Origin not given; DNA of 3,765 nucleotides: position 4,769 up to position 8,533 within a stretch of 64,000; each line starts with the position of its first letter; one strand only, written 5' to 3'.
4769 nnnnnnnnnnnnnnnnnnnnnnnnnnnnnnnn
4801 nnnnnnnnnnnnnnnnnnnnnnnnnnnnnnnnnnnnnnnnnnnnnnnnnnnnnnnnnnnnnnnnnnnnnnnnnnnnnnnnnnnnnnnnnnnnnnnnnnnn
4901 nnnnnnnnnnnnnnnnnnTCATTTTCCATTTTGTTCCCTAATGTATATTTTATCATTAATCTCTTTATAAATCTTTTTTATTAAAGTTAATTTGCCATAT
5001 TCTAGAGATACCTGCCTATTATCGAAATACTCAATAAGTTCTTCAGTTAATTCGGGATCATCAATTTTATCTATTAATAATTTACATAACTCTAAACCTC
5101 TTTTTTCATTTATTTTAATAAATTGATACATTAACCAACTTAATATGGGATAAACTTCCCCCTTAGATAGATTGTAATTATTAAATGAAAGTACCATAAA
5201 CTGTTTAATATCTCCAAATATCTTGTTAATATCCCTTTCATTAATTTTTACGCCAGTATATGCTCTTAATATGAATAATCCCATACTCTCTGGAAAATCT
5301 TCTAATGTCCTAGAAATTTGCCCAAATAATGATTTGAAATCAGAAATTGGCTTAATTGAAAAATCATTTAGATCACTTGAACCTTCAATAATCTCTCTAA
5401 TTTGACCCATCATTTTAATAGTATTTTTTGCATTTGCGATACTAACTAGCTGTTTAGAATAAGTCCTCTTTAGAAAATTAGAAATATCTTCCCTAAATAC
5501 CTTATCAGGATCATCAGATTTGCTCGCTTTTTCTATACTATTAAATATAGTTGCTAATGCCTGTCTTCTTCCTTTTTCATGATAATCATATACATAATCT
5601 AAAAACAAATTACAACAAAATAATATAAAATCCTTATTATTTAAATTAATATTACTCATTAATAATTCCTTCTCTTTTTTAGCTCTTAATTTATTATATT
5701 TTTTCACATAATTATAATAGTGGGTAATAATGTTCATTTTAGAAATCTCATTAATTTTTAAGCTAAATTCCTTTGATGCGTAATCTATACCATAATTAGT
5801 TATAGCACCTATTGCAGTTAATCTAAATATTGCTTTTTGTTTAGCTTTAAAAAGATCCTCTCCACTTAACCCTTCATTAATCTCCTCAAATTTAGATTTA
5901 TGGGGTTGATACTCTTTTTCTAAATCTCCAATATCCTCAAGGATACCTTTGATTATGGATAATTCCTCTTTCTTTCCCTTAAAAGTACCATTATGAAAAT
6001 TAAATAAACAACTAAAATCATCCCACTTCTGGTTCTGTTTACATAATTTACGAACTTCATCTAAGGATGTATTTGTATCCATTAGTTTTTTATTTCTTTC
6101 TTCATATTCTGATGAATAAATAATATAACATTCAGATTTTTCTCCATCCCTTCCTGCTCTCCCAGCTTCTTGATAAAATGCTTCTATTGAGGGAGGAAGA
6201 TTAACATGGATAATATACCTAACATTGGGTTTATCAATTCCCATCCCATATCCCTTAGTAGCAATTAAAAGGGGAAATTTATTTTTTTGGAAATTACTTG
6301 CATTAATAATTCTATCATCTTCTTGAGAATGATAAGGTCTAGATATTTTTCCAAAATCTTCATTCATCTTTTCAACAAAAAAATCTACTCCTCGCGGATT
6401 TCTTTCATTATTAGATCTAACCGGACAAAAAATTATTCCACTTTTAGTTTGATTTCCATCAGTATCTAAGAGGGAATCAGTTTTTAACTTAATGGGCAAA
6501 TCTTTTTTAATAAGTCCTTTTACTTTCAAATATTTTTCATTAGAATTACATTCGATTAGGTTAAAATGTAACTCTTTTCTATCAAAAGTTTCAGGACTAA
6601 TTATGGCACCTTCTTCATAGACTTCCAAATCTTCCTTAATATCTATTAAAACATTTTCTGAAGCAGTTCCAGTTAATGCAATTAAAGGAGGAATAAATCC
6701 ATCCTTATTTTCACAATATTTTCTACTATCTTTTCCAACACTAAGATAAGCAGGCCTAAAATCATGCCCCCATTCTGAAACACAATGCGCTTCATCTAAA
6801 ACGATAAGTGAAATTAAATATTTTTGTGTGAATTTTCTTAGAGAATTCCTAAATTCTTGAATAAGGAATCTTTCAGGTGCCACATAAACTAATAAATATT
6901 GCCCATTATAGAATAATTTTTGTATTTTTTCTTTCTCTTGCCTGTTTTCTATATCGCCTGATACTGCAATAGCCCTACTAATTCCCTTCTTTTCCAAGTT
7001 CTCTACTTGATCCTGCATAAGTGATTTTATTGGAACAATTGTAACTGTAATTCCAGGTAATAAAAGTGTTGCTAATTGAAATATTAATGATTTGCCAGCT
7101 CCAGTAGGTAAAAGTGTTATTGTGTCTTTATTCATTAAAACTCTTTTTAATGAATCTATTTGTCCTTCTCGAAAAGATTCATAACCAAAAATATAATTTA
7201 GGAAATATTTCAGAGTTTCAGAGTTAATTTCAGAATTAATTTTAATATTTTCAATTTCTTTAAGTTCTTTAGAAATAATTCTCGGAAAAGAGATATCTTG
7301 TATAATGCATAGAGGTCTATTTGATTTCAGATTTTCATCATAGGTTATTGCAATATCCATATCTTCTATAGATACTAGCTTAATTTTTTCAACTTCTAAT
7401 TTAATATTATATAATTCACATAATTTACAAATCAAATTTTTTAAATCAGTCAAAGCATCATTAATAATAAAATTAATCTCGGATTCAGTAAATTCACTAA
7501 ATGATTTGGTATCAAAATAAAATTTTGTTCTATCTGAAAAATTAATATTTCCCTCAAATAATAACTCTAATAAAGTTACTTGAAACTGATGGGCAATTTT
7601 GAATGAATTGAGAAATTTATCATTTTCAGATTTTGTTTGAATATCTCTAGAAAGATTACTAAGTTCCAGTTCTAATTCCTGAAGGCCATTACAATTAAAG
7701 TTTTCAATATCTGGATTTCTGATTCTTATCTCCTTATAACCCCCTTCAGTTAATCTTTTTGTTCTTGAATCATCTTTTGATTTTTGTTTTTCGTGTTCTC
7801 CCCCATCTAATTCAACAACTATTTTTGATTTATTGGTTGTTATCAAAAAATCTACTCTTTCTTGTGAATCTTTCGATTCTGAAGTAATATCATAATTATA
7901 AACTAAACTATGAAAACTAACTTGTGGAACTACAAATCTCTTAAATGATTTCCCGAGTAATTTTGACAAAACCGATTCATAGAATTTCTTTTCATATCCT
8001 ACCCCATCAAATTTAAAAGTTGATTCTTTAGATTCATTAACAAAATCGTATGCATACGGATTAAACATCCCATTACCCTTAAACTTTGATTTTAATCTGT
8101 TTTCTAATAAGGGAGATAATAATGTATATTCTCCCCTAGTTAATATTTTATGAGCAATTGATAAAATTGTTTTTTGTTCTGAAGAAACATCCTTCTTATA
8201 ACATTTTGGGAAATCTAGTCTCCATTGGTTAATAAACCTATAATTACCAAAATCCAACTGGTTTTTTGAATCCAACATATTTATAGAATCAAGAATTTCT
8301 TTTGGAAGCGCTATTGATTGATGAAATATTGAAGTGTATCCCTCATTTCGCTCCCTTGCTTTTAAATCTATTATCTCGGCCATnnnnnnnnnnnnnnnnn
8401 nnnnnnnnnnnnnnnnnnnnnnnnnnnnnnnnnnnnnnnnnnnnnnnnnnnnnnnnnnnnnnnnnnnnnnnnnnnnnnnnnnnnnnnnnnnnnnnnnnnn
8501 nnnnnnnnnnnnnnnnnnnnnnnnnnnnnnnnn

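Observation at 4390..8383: RecQ helicase with an N-terminal DUF559/Vsr-like endonuclease fold and an overlapping coiled-coil partner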

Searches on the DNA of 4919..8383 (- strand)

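Call 93: search_dna_similar(query=L108:5078-10239:+, collection=ecoli_genomes, mode=near, max_rows=12)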
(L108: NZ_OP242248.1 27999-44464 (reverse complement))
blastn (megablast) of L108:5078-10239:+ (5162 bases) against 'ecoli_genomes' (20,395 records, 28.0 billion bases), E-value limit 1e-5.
Records with a match: 7; places in all: 7; records where one place covers at least 80% of the query: 7.
Genomes with a match: 7 of 5426; with a place that covers at least 80% of the query: 7. Places per genome that has any: lowest 1, median 1, highest 1. On chromosomes: 3 places; on plasmids: 4.
Best place of each record, by identity: >=99% 3; 95-99% 4.
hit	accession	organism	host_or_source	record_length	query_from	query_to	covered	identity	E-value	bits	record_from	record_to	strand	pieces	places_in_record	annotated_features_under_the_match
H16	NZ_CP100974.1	Escherichia coli strain ET300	Hoplobatrachus rugulosus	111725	1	5162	100%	99.9%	0e+0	9511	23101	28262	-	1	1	RecQ family ATP-dependent DNA helicase | hypothetical protein | DNA-processing protein DprA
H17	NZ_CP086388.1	Escherichia coli strain 1585m1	Chroicocephalus novaehollandiae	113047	1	5162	100%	99.9%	0e+0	9528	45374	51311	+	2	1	HAD-IA family hydrolase | helicase-related protein | IS1-like element IS1B family transposase | hypothetical protein | DNA-processing protein DprA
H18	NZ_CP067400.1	Escherichia coli strain XJW9B263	Bovine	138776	1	5162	100%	99.9%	0e+0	9505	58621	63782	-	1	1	RecQ family ATP-dependent DNA helicase | hypothetical protein | DNA-processing protein DprA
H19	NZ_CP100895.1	Escherichia coli strain ET846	Hoplobatrachus rugulosus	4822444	1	5162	100%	97.9%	0e+0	8946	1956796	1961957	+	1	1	RecQ family ATP-dependent DNA helicase | hypothetical protein | DNA-processing protein DprA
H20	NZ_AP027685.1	Escherichia coli strain PSS-10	Homo sapiens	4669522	1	5162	100%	97.9%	0e+0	8946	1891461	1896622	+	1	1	RecQ family ATP-dependent DNA helicase | hypothetical protein | DNA-processing protein DprA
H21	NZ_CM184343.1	Escherichia coli strain ES5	Aquarana catesbeiana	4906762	1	5162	100%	97.9%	0e+0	8946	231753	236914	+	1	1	RecQ family ATP-dependent DNA helicase | hypothetical protein | DNA-processing protein DprA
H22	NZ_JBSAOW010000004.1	Escherichia coli strain 21AR0133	Homo sapiens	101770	1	5162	84%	97.8%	0e+0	7519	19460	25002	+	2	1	RecQ family ATP-dependent DNA helicase | IS5-like element IS5 family transposase | hypothetical protein | DNA-processing protein DprA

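Call 94: get_annotated_region(hit=H19, flank=10000)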
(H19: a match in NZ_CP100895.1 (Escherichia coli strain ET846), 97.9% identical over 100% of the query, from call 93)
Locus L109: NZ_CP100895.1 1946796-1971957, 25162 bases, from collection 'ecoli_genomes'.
description: Escherichia coli strain ET846 chromosome, complete genome
organism: Escherichia coli strain ET846 (NCBI taxid 562)
replicon: chromosome; assembly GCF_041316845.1
host: Hoplobatrachus rugulosus; source: feces; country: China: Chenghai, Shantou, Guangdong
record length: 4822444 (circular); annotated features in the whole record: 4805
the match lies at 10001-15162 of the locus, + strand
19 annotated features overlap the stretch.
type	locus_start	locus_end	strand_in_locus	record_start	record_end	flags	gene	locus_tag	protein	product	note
CDS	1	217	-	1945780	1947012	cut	-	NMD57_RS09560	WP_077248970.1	hypothetical protein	-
CDS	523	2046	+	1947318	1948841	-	-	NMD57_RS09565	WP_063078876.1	type I restriction-modification system subunit M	-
CDS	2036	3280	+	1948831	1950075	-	-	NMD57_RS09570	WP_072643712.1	restriction endonuclease subunit S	-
CDS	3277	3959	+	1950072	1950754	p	-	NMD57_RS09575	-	YecA family protein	frameshifted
CDS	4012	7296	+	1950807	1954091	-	-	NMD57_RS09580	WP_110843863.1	type I restriction endonuclease subunit R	-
CDS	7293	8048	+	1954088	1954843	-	-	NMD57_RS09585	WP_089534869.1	M48 family metallopeptidase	-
CDS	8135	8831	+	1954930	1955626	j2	-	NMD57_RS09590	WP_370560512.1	IS1-like element IS1A family transposase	programmed frameshift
CDS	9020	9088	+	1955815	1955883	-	-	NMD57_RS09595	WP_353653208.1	hypothetical protein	-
CDS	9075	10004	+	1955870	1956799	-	-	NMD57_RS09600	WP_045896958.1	DNA-processing protein DprA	-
CDS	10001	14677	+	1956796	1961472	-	-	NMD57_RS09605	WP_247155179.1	RecQ family ATP-dependent DNA helicase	-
CDS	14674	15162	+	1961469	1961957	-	-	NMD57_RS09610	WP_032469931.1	hypothetical protein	-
CDS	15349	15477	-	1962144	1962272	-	-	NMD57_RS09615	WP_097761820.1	transposase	-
CDS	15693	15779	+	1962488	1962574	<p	-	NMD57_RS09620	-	metal-dependent hydrolase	incomplete; partial in the middle of a contig; missing N-terminus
CDS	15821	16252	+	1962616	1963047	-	-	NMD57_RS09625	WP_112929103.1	hypothetical protein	-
CDS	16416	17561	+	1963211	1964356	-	-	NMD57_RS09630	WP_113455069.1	PD-(D/E)XK nuclease family protein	-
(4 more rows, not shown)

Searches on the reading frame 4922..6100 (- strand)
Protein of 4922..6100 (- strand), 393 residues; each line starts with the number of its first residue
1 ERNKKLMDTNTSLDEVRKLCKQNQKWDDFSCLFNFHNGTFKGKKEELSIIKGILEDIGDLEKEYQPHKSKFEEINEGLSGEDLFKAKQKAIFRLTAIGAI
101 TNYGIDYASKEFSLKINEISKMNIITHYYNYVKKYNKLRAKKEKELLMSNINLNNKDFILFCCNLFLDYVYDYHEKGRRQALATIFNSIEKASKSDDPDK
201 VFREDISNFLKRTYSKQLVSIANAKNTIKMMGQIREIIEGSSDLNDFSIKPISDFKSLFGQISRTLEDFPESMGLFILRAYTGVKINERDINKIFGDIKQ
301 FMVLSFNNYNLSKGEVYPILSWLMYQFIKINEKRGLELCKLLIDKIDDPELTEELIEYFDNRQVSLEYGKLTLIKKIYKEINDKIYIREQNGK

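Call 52: predict_structure(alignment_id=A5)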
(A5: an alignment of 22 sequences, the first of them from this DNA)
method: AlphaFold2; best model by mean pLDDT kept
length: 393 residues; sequences in the alignment: 22
mean_pLDDT: 85.4   pTM: 0.53
mean pLDDT of the five models: 85.4, 84.7, 84.1, 84.1, 79.8
residues with pLDDT >= 90: 183; 70-90: 172; 50-70: 30; < 50: 8
segments of 3 or more residues with pLDDT < 50: 243-249
pLDDT, mean of each block of 10 residues (from residue 1): 83 89 74 77 90 87 79 79 88 91 89 85 94 81 94 94 93 76 82 90 76 71 87 82 48 73 82 95 91 95 94 96 95 94 95 96 94 90 70 51
secondary structure, 60 per line:
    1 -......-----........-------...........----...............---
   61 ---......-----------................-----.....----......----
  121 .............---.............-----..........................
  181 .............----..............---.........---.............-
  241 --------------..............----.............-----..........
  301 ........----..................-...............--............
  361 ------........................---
elements in order: H2-7 H13-20 H28-38 H43-57 E64-69 H81-96 E102-106 E111-116 H121-133 H137-149 H155-193 H198-211 H215-223 H227-239 H255-268 H273-285 H291-308 H313-330 H332-346 H349-360 H367-390

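Call 55: fold_search(model_id=the predicted structure, library=pdb)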
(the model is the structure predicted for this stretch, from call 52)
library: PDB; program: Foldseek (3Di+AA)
matches with E <= 10: 469; with E <= 0.001: 0
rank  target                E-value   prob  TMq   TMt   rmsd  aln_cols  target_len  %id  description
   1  8h6k_4G               1.4e-01  0.41  0.18  0.10  24.0       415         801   11  Cryo-EM structure of human exon-defined spliceosome in the mature B state. (released 2024-05-01)
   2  8ffz_C                2.2e-01  0.41  0.20  0.11  23.4       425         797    9  TFIIIA-TFIIIC-Brf1-TBP complex bound to 5S rRNA gene (released 2023-06-21)
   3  2uy1_A                2.4e-01  0.35  0.19  0.17  21.6       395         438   12  CRYSTAL STRUCTURE OF CSTF-77 (released 2007-07-03)
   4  4hou_A                3.6e-01  0.51  0.17  0.24  17.7       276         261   13  Crystal Structure of N-terminal Human IFIT1 (released 2013-01-30)
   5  6q6g_Y                4.1e-01  0.14  0.14  0.11  20.7       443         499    9  Cryo-EM structure of the APC/C-Cdc20-Cdk2-cyclinA2-Cks2 complex, the D1 box class (released 2019-09-11)
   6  7a9w_A                4.2e-01  0.30  0.21  0.18  19.9       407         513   10  Structure of yeast Rmd9p in complex with 20nt target RNA (released 2021-04-07)
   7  8gym_TF               4.8e-01  0.54  0.15  0.23  12.1       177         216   12  Cryo-EM structure of Tetrahymena thermophila respiratory mega-complex MC IV2+(I+III2+II)2 (released 2023-06-14)
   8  5nnr_A                4.8e-01  0.23  0.19  0.13  26.6       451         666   11  Structure of Naa15/Naa10 bound to HypK-THB (released 2017-06-14)
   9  7z1l_O                4.8e-01  0.08  0.13  0.10  26.3       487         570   10  Structure of yeast RNA Polymerase III Pre-Termination Complex (PTC) (released 2022-08-31)
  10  6yyu                  5.0e-01  0.91  0.19  0.18   7.2       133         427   14  Aspartyl/Asparaginyl beta-hydroxylase (AspH) oxygenase and TPR domains in complex with manganese and 2-oxoglutarate (released 2021-03-17)
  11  3ash_A                5.5e-01  0.66  0.17  0.33  11.5       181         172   12  MamA D159K mutant 1 (released 2011-07-20)
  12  3zgq                  5.7e-01  0.47  0.18  0.15  18.0       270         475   12  Crystal structure of human interferon-induced protein IFIT5 (released 2013-01-23)
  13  5w5h_A                6.0e-01  0.35  0.19  0.17  21.2       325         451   12  Human IFIT1 dimer with m7Gppp-AAAA (released 2017-07-19)
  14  6r7o_A                6.2e-01  0.21  0.19  0.18  21.6       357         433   12  Crystal structure of the central region of human cohesin subunit STAG1 (released 2019-04-10)
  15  5nnr_D                6.5e-01  0.18  0.18  0.12  22.8       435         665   11  Structure of Naa15/Naa10 bound to HypK-THB (released 2017-06-14)
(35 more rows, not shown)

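Call 65: search_solved_structures(query=A5, max_evalue=1)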
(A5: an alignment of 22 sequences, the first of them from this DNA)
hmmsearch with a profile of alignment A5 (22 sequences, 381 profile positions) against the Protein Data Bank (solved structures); distinct sequences matched with E-value up to 1: 2.
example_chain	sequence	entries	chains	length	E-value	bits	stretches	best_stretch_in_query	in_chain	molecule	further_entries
23wq_f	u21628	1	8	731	0.12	14.6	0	13-66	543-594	EcAgo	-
9dgo_C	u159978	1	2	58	0.18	14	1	166-203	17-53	Designed miniprotein cb_3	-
